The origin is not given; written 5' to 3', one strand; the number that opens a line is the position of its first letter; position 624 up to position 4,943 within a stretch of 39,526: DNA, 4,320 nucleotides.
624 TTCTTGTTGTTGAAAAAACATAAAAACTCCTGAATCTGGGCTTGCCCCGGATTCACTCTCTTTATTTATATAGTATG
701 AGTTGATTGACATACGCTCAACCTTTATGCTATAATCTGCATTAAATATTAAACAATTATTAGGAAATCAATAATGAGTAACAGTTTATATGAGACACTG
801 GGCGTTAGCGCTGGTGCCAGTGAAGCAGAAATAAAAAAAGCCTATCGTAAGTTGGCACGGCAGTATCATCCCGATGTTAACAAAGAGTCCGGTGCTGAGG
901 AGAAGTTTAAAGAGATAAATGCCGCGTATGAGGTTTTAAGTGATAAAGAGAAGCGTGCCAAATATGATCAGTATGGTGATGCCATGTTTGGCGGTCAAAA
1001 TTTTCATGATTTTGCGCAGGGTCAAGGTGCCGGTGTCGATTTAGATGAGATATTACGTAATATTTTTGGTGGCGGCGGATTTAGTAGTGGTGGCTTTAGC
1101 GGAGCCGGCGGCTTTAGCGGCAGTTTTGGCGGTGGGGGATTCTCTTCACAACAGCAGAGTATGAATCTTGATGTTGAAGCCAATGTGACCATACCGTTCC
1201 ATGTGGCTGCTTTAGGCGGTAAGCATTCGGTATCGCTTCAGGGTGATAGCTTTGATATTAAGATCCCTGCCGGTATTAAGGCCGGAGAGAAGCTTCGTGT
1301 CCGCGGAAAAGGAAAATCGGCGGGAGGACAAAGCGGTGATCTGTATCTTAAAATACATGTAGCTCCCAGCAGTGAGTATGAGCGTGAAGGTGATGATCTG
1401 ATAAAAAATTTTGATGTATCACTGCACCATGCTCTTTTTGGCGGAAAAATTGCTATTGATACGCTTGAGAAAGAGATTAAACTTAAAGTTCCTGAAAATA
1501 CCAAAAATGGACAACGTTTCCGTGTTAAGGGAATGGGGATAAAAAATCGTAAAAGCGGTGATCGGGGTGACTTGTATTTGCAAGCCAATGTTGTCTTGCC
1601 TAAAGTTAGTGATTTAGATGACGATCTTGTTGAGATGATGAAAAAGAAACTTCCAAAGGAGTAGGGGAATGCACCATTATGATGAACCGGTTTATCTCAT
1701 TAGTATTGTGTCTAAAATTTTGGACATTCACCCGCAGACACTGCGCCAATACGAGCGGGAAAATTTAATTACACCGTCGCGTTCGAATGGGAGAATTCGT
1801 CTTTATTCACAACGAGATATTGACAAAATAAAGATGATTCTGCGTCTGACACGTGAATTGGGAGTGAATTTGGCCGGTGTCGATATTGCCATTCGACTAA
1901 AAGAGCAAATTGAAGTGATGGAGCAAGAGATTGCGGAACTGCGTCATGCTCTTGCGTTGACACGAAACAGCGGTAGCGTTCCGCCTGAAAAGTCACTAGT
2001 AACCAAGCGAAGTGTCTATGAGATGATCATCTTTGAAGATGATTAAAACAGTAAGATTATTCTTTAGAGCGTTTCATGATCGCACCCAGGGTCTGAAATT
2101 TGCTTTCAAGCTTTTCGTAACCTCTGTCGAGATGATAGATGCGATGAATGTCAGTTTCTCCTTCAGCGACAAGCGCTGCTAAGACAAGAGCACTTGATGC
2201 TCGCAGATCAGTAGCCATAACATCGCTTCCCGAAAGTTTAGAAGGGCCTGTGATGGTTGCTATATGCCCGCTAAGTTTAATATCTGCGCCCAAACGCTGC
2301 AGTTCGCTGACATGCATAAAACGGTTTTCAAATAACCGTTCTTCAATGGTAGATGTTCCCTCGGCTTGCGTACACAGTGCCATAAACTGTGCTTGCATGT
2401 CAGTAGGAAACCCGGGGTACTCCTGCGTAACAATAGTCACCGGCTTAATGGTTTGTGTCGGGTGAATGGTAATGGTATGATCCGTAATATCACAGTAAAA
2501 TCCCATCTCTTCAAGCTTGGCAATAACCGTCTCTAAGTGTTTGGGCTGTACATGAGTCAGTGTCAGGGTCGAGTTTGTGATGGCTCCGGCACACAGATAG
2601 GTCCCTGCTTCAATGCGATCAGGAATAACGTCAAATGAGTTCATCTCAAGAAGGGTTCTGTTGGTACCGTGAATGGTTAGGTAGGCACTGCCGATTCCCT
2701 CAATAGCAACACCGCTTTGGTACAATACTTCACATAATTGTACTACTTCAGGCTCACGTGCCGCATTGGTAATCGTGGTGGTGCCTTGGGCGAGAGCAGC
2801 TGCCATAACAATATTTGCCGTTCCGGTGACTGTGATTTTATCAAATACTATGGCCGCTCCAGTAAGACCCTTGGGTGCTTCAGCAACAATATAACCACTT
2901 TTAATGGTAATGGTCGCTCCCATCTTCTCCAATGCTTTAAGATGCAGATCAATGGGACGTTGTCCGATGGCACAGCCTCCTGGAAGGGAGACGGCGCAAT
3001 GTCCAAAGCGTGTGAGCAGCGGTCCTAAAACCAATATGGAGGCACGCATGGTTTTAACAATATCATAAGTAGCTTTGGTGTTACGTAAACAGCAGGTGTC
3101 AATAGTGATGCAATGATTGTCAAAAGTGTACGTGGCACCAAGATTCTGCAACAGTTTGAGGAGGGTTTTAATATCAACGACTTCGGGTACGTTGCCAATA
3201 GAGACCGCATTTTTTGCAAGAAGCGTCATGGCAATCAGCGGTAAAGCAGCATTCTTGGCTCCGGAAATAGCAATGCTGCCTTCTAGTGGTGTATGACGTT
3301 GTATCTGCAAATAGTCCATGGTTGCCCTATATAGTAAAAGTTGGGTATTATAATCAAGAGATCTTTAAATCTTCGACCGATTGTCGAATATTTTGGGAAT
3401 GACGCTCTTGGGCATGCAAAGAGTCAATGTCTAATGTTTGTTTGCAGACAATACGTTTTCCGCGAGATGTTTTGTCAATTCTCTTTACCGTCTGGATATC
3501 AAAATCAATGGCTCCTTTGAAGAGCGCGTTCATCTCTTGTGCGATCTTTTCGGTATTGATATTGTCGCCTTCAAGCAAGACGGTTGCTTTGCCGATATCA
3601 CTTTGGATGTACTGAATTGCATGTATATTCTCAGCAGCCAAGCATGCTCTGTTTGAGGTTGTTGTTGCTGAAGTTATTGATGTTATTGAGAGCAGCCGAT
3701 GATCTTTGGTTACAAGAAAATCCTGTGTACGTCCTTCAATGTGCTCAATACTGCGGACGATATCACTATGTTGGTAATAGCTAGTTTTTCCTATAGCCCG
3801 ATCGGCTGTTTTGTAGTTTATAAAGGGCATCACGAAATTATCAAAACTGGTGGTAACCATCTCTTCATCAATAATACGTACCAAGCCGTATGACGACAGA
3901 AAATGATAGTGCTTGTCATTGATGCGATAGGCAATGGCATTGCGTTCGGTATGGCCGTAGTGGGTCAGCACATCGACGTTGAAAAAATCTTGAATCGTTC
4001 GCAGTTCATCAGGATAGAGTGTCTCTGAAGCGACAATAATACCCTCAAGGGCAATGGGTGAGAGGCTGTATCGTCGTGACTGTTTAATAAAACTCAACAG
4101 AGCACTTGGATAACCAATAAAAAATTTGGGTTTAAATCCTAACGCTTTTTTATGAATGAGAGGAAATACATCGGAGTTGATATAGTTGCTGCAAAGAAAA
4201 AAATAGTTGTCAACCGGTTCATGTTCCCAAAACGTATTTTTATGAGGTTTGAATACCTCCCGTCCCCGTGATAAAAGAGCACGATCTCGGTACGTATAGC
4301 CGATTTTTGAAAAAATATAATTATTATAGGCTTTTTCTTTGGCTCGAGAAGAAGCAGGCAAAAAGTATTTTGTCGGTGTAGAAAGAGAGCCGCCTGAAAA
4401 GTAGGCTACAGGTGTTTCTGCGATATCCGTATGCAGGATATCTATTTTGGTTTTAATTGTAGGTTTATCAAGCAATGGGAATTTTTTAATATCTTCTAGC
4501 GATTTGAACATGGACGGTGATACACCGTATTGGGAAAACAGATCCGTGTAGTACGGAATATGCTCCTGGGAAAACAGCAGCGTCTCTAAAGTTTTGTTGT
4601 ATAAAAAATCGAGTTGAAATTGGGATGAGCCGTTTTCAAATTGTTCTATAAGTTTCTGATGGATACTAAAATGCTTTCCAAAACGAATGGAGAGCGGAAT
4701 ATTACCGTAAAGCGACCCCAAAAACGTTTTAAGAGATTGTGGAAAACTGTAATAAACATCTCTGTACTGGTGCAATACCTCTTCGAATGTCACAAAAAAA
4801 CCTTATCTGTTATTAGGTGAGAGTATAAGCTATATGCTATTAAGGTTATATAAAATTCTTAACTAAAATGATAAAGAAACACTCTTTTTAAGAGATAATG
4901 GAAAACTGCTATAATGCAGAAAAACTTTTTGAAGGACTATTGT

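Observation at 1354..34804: Highly iterated palindrome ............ scattered through genes and promoters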

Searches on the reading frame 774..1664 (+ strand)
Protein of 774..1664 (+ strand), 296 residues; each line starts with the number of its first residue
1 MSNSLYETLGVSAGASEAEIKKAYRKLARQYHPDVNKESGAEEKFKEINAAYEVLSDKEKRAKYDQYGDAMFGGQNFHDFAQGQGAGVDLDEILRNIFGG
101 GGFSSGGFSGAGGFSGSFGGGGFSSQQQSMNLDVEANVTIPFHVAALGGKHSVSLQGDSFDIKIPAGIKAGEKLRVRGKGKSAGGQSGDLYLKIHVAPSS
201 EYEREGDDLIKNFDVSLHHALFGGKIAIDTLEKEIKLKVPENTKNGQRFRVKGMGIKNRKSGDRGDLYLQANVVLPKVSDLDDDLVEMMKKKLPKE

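Call 8: search_protein_families(library=ncbifam, proteins=[window:774-1664:+])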
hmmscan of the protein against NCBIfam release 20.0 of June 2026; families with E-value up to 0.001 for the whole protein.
window:774-1664:+ (296 aa): 15 families
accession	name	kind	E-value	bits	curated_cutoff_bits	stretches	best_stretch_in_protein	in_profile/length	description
TIGR02349.1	DnaJ_bact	equivalog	1.7e-73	248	377.2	2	6-156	3-141/354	molecular chaperone DnaJ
NF010892.0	PRK14299.1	equivalog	1.2e-64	218.3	392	1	5-279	6-272/291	chaperone protein DnaJ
NF008035.0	PRK10767.1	subfamily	4.1e-64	217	338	3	158-291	210-346/374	molecular chaperone DnaJ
NF010874.0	PRK14281.1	equivalog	4.4e-55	187.4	619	2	2-127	2-130/397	chaperone protein DnaJ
NF010885.0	PRK14292.1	equivalog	1e-53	182.7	585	2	5-107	4-104/371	chaperone protein DnaJ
NF010872.0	PRK14279.1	equivalog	4.2e-53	180.9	556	2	157-290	241-373/394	molecular chaperone DnaJ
NF010894.0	PRK14301.1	equivalog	9.2e-53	179.5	548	2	158-286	213-344/373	chaperone protein DnaJ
NF010871.0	PRK14278.1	equivalog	6.2e-51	173.4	502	2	1-107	1-105/378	molecular chaperone DnaJ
NF007618.0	PRK10266.1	equivalog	2.9e-49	168.2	403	1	5-280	6-280/306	curved DNA-binding protein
NF037946.1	terminal_TopJ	equivalog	8.9e-46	156.8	300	2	6-78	8-80/810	terminal organelle assembly protein TopJ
TIGR03835.1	termin_org_DnaJ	equivalog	6.2e-32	110.9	512.25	2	5-69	4-68/871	terminal organelle assembly protein TopJ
NF050028.1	CldAdptActJ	equivalog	6.2e-12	45.8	150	1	6-64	5-69/93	cold adaptation protein ActJcold adaptation protein ActJ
NF006948.0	PRK09430.1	equivalog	2.2e-08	34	162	1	5-58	202-263/267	co-chaperone DjlA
TIGR00714.1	hscB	equivalog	5.7e-06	26.5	46.75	1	19-64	7-56/156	Fe-S protein assembly co-chaperone HscB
NF006502.0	PRK08937.3-2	equivalog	0.00084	18.9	259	0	6-56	206-262/275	adenylosuccinate lyase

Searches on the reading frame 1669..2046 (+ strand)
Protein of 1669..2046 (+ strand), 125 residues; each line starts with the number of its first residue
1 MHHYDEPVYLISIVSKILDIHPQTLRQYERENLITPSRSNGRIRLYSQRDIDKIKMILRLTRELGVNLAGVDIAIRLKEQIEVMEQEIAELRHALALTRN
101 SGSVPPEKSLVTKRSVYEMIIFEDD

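Call 30: search_protein_families(library=pfam, max_evalue=0.00001, proteins=[window:1669-2046:+])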
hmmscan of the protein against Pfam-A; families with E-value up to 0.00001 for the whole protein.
window:1669-2046:+ (125 aa): 3 families
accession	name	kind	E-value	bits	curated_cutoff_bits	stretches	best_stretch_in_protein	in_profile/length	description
PF13411.12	MerR_1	-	2.1e-14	53.8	21.6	1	9-73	1-64/69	MerR HTH family regulatory protein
PF13591.12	MerR_2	-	1.6e-11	44.3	29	1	14-92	6-83/84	MerR HTH family regulatory protein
PF00376.29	MerR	-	3e-11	43.4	28.2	1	11-46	2-38/38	MerR family regulatory protein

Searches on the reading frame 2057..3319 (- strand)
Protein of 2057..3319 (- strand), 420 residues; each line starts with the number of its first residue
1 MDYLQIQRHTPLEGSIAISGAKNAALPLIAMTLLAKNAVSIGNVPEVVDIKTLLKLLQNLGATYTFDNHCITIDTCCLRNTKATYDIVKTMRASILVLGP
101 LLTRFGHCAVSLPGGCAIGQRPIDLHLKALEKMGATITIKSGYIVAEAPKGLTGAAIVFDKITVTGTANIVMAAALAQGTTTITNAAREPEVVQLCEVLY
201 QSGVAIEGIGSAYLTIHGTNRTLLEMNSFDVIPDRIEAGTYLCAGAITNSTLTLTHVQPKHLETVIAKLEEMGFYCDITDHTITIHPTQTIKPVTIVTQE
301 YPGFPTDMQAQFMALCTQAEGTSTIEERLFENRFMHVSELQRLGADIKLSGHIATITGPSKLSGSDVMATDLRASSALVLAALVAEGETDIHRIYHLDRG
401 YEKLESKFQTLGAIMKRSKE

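Call 8: search_protein_families(library=ncbifam, proteins=[window:2057-3319:-])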
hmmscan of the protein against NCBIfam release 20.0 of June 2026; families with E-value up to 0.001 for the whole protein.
window:2057-3319:- (420 aa): 6 families
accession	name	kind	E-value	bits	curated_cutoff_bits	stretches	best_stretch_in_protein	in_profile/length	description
TIGR01072.1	murA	equivalog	1.1e-172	574.5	392.7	1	1-416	1-415/416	UDP-N-acetylglucosamine 1-carboxyvinyltransferase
NF006873.0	PRK09369.1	subfamily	5.8e-170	565.5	297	1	1-418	1-417/419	UDP-N-acetylglucosamine 1-carboxyvinyltransferase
NF009470.0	PRK12830.1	equivalog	1.1e-134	449.3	552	1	1-419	1-416/417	UDP-N-acetylglucosamine 1-carboxyvinyltransferase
TIGR01356.1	aroA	equivalog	3.8e-25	88.6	287.25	1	14-397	1-398/415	3-phosphoshikimate 1-carboxyvinyltransferase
NF011381.1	PRK14806.1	equivalog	6e-13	47.9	902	2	5-278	305-580/733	bifunctional prephenate dehydrogenase/3-phosphoshikimate 1-carboxyvinyltransferase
NF008816.0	PRK11860.1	equivalog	7.9e-05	20.9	943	0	3-285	6-301/662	bifunctional 3-phosphoshikimate 1-carboxyvinyltransferase/cytidylate kinase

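Call 32: find_encoding_contigs(protein=window:2057-3319:-, flank=10000, max_places=5)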
Protein window:2057-3319:- (420 aa): 1 contig read that carries it; 1 place shown.
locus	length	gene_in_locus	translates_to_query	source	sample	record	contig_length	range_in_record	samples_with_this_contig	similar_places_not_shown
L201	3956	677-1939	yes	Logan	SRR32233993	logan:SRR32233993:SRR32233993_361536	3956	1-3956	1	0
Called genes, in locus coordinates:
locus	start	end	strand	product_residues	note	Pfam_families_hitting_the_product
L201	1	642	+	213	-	?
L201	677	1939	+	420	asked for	PF00275:EPSP_synthase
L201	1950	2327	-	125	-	PF00376:MerR, PF13411:MerR_1, PF13591:MerR_2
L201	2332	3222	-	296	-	PF00226:DnaJ, PF01556:DnaJ_C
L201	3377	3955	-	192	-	?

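Call 52: find_related_loci(query=window:2057-3319:-, collection=metagenome_contigs, flank=10000)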
Query window:2057-3319:- (420 aa) in metagenome_contigs; peptide patterns used: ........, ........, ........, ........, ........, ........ (x = any residue, [..] = any of these).
600 stretches matched a pattern (row limit reached: there are more); 597 encode a relative of the query (tblastn E <= 1e-3); the best 80 are kept; 80 distinct loci.
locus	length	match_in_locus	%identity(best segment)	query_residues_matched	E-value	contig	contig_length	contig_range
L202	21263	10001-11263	74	1-420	0e+0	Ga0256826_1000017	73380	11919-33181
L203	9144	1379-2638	74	1-420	0e+0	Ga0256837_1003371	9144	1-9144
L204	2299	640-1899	74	1-420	0e+0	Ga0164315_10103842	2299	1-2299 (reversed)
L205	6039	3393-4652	72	1-420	0e+0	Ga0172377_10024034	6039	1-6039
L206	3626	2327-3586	72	1-420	0e+0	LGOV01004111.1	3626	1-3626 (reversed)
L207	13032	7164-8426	72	1-420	0e+0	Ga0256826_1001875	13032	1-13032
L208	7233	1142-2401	70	1-420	0e+0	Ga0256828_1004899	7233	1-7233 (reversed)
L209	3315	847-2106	74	1-420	0e+0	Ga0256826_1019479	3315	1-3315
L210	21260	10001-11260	73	1-420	0e+0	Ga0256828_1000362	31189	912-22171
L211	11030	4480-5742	69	1-420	0e+0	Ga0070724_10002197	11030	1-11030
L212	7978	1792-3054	68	1-420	0e+0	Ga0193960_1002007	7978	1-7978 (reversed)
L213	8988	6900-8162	68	1-420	0e+0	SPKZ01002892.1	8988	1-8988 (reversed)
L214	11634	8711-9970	72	1-420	0e+0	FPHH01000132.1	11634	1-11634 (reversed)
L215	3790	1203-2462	66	1-419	0e+0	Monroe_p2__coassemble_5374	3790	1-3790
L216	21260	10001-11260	67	1-420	0e+0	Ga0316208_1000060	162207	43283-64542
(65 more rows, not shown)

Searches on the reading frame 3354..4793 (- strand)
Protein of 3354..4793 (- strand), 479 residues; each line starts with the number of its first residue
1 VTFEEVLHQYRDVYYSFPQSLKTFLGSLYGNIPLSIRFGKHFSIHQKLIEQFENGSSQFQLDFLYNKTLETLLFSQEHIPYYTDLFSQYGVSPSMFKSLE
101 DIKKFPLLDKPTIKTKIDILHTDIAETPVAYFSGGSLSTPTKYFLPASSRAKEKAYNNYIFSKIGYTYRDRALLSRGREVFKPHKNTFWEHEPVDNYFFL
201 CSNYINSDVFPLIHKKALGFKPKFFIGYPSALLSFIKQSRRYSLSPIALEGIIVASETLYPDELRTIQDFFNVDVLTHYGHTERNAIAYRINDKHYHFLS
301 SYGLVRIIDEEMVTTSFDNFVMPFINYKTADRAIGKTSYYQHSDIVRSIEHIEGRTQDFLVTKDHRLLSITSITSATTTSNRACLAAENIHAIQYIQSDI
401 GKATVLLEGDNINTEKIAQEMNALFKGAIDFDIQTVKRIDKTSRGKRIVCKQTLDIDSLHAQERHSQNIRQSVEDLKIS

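Call 8: search_protein_families(library=ncbifam, proteins=[window:3354-4793:-])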
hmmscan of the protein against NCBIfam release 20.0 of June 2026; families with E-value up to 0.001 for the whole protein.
window:3354-4793:- (479 aa): 6 families
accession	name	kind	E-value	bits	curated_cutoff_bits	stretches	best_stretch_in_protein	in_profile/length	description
NF045666.1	DVU1553_fam_AMP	equivalog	8.3e-12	44.8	300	1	217-355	178-330/331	DVU_1553 family AMP-dependent CoA ligase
TIGR02155.1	PA_CoA_ligase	equivalog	2.2e-08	33.1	646.3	1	69-115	16-63/422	phenylacetate--CoA ligase PaaK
TIGR02304.1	aden_form_hyp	equivalog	2.7e-07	30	251.9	1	220-441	186-416/430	F390 synthetase-related protein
TIGR03335.1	F390_ftsA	equivalog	4.9e-06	25.5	458.7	1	61-172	14-133/445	coenzyme F390 synthetase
NF053551.1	FlxY_rubin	equivalog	8.6e-06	24.7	520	1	64-159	13-108/424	flexirubin biosynthesis putative acyl-CoA ligase FlxY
NF041878.1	paak_haloarch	equivalog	3.2e-05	22.7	700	0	69-114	22-67/427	phenylacetate--CoA ligase PaaK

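Call 46: search_protein_families(library=pfam, max_evalue=0.00001, proteins=[window:3354-4793:-])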
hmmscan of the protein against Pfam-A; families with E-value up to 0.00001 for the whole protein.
window:3354-4793:- (479 aa): 0 families
